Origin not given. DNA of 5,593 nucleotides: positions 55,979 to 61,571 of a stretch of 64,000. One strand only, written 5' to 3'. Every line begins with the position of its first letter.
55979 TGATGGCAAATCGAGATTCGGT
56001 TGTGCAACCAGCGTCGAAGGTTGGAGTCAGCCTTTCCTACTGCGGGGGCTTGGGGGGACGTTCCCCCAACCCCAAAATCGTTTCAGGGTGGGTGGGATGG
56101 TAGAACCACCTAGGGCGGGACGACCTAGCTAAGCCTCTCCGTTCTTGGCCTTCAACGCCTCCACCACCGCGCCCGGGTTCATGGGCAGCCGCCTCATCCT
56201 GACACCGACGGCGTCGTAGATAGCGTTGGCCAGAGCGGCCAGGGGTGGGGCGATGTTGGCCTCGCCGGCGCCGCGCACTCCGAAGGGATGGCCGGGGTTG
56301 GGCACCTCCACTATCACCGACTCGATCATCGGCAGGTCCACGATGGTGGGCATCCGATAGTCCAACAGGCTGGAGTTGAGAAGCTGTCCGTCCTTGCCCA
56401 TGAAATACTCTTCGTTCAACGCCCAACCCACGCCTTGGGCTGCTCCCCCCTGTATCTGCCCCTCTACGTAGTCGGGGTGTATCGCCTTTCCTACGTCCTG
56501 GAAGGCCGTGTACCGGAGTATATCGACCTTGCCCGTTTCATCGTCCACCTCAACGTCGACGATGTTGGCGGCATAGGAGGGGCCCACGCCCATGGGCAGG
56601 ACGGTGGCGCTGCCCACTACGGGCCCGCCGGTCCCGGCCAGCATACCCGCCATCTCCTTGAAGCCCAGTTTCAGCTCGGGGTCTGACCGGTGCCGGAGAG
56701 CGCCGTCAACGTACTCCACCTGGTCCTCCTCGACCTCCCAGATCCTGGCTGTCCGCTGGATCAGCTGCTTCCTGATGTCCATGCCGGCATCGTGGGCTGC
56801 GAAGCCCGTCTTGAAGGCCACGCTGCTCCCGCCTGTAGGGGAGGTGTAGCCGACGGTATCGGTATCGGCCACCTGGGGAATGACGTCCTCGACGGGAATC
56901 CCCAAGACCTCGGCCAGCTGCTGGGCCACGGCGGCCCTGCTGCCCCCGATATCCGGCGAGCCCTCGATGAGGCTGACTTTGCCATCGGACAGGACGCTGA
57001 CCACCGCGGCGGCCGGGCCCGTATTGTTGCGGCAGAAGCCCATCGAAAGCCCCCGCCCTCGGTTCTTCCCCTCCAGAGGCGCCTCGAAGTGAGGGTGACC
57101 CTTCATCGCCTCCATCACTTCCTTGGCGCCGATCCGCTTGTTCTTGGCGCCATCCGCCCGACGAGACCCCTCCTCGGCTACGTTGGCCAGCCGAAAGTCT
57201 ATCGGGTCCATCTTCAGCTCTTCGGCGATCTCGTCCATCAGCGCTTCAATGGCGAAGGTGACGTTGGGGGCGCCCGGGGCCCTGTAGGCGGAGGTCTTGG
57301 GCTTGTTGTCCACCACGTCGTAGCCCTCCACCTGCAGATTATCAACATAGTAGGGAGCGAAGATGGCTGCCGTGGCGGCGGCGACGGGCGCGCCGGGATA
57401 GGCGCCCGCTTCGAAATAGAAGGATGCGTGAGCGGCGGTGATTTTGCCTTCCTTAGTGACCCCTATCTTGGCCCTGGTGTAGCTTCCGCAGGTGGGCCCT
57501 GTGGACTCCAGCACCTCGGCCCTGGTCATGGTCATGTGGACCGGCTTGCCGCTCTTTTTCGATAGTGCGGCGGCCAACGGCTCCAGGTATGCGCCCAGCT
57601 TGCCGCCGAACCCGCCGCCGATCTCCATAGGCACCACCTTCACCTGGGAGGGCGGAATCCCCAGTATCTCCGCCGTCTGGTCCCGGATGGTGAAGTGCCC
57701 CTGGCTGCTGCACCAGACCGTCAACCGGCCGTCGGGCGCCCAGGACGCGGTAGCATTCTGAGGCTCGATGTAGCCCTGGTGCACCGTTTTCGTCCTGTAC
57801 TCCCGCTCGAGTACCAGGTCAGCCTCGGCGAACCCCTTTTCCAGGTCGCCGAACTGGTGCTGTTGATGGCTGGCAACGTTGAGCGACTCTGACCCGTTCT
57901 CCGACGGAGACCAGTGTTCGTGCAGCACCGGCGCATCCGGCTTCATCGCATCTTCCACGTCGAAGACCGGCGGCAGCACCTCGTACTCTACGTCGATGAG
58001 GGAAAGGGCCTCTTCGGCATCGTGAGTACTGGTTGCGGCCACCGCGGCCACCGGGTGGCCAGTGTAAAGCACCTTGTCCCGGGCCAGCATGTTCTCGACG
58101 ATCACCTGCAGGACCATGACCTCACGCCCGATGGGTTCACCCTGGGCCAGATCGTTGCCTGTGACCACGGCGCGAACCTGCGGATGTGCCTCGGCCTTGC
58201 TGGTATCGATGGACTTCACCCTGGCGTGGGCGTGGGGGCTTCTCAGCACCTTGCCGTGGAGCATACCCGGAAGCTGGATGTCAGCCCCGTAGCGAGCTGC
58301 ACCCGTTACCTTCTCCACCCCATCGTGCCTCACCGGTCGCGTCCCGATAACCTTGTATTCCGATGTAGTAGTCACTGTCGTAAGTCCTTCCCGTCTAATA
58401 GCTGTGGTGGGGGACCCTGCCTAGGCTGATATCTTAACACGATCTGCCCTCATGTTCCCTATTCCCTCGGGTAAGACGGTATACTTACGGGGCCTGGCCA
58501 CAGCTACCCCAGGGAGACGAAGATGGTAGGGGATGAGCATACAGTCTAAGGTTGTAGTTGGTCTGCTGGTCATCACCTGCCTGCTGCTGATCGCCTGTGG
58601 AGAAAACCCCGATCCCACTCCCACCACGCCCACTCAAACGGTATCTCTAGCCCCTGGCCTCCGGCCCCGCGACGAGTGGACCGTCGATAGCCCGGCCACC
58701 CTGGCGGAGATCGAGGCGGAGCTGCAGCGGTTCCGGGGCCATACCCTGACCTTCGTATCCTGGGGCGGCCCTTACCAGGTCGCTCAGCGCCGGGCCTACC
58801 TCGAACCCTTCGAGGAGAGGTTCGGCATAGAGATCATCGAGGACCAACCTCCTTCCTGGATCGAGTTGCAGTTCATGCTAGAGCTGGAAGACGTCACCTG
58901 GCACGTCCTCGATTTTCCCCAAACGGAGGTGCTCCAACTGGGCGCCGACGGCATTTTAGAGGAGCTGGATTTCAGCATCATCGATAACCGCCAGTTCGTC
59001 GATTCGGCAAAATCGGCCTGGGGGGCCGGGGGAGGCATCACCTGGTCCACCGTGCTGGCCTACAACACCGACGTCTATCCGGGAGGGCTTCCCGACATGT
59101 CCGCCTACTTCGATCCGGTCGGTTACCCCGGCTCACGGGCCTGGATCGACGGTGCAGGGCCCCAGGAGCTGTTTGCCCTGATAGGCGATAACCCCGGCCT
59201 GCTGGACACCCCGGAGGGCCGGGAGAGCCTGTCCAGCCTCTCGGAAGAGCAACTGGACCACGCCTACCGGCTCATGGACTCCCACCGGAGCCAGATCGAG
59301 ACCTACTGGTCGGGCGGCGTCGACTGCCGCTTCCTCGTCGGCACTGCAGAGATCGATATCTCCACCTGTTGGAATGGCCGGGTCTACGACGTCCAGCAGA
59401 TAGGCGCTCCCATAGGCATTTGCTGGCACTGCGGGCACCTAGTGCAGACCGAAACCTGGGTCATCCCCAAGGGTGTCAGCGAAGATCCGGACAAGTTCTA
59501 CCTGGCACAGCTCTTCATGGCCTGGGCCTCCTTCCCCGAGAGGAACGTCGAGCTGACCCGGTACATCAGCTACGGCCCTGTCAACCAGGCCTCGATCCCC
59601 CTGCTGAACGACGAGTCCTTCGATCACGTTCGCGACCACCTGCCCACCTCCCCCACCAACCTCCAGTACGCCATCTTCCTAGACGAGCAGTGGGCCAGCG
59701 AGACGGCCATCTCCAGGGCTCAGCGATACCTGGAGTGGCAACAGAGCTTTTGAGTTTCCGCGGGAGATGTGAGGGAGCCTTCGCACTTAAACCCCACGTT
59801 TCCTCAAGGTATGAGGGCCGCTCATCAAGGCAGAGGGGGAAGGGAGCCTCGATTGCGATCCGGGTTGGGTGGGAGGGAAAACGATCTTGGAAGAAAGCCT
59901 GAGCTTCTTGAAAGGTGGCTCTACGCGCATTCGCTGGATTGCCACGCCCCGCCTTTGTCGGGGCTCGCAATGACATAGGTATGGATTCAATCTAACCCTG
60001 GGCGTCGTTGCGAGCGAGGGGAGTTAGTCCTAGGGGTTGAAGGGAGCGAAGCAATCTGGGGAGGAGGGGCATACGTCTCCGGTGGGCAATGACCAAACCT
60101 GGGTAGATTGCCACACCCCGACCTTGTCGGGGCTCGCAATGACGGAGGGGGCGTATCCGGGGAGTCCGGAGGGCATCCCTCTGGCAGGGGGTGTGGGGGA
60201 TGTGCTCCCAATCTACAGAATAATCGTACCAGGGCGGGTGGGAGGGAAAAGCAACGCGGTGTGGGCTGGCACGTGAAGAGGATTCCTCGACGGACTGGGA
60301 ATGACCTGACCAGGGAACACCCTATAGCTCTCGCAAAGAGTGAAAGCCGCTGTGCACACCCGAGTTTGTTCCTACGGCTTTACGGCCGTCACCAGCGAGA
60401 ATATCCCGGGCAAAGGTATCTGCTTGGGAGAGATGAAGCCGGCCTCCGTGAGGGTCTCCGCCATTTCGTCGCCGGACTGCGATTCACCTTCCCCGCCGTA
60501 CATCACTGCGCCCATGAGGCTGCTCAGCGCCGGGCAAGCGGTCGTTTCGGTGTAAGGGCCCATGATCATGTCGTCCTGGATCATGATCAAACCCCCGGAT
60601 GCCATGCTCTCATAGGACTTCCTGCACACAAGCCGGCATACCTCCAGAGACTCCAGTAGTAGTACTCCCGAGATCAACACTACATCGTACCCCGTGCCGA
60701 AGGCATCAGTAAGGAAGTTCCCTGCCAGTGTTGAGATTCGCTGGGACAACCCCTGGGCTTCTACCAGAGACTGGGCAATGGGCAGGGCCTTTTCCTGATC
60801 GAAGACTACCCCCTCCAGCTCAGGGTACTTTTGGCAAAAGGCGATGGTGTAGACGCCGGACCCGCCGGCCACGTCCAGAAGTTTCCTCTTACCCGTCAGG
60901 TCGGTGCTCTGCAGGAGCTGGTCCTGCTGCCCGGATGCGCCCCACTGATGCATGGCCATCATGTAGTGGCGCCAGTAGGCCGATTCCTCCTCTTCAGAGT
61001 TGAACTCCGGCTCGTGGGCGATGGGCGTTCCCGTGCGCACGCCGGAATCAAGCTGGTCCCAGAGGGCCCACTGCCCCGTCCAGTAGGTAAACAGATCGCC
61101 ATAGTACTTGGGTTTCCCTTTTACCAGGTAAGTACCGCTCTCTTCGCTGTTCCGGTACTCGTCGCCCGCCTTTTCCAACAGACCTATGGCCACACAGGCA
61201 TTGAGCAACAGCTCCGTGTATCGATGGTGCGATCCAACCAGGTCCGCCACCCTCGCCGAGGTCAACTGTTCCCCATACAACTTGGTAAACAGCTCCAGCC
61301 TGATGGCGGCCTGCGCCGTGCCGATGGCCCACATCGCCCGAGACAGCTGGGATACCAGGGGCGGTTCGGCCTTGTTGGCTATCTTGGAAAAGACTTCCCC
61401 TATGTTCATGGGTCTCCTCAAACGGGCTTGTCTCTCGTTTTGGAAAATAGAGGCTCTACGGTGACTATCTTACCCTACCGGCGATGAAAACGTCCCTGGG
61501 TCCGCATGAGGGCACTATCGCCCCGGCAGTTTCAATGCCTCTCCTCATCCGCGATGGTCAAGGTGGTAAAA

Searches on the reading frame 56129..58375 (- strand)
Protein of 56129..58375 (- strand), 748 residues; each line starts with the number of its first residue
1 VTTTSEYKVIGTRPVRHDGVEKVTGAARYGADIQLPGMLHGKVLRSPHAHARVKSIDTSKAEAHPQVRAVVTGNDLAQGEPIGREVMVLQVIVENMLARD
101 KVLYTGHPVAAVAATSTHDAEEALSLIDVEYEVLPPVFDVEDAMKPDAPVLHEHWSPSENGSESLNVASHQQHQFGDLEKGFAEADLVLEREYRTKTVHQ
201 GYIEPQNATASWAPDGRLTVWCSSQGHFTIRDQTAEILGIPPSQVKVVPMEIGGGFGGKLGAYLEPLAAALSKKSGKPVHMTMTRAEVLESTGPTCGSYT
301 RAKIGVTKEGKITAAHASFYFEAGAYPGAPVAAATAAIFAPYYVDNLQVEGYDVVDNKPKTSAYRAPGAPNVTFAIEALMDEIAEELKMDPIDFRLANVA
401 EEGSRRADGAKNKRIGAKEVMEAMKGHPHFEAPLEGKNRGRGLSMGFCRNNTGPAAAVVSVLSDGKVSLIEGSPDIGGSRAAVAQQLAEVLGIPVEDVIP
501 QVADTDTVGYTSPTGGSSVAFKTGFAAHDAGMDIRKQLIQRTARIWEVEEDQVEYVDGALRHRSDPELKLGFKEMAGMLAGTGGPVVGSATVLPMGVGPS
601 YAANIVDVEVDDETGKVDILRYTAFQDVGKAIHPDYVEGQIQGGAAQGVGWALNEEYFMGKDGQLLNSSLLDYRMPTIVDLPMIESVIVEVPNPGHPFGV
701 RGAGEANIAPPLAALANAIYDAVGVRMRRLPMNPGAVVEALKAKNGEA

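Call 51: search_protein_families(library=pfam, proteins=[window:56129-58375:-], max_evalue=0.00001)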
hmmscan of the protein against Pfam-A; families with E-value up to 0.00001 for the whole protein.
window:56129-58375:- (748 aa): 3 families
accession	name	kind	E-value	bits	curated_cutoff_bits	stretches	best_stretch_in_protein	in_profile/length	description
PF02738.23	MoCoBD_1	-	9.3e-72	241.5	27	1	167-399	9-244/244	Molybdopterin cofactor-binding domain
PF20256.3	MoCoBD_2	-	8.7e-63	212.9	27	1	436-682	21-283/283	Molybdopterin cofactor-binding domain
PF01315.27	Ald_Xan_dh_C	-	1.3e-29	103.2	31.3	1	24-135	1-110/110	Aldehyde oxidase and xanthine dehydrogenase, a/b hammerhead domain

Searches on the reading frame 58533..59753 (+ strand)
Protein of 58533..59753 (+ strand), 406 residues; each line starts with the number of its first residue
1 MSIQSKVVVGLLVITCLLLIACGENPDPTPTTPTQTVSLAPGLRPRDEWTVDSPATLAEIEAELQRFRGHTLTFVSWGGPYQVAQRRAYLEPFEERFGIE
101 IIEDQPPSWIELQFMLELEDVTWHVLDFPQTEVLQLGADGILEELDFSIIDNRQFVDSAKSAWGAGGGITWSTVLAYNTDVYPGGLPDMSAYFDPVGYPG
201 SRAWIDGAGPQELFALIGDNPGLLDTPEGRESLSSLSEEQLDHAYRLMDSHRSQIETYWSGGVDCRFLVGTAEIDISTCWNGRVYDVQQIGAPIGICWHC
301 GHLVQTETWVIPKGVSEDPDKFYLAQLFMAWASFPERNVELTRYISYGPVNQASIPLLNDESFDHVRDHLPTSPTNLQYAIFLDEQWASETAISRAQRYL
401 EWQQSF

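Call 51: search_protein_families(library=pfam, proteins=[window:58533-59753:+], max_evalue=0.00001)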
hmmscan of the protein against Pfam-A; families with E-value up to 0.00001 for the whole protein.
window:58533-59753:+ (406 aa): 1 family
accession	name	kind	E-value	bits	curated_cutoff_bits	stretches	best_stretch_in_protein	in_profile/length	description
PF13416.11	SBP_bac_8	-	1.4e-14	55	27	1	88-354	1-265/279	Bacterial extracellular solute-binding protein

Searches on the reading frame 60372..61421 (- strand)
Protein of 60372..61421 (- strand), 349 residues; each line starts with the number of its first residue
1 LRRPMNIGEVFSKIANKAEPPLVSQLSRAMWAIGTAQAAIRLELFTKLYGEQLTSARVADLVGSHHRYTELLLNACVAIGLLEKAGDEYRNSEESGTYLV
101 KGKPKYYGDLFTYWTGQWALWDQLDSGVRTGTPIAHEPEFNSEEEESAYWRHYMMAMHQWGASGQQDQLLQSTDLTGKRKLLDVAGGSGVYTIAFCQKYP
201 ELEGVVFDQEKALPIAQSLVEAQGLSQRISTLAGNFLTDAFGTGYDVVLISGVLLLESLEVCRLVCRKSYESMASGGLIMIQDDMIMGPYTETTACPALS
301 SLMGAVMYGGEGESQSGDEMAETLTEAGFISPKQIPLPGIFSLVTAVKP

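Call 26: search_protein_families(library=pfam, proteins=[window:60372-61421:-], max_evalue=0.00001)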
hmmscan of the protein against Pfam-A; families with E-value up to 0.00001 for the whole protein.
window:60372-61421:- (349 aa): 2 families
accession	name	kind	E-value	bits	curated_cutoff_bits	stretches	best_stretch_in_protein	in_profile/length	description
PF00891.24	Methyltransf_2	-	3.2e-16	59.7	22.3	1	140-329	26-209/210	O-methyltransferase domain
PF08100.18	Dimerisation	-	6.6e-11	42.3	25.6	1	22-100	8-92/93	O-methyltransferase dimerisation domain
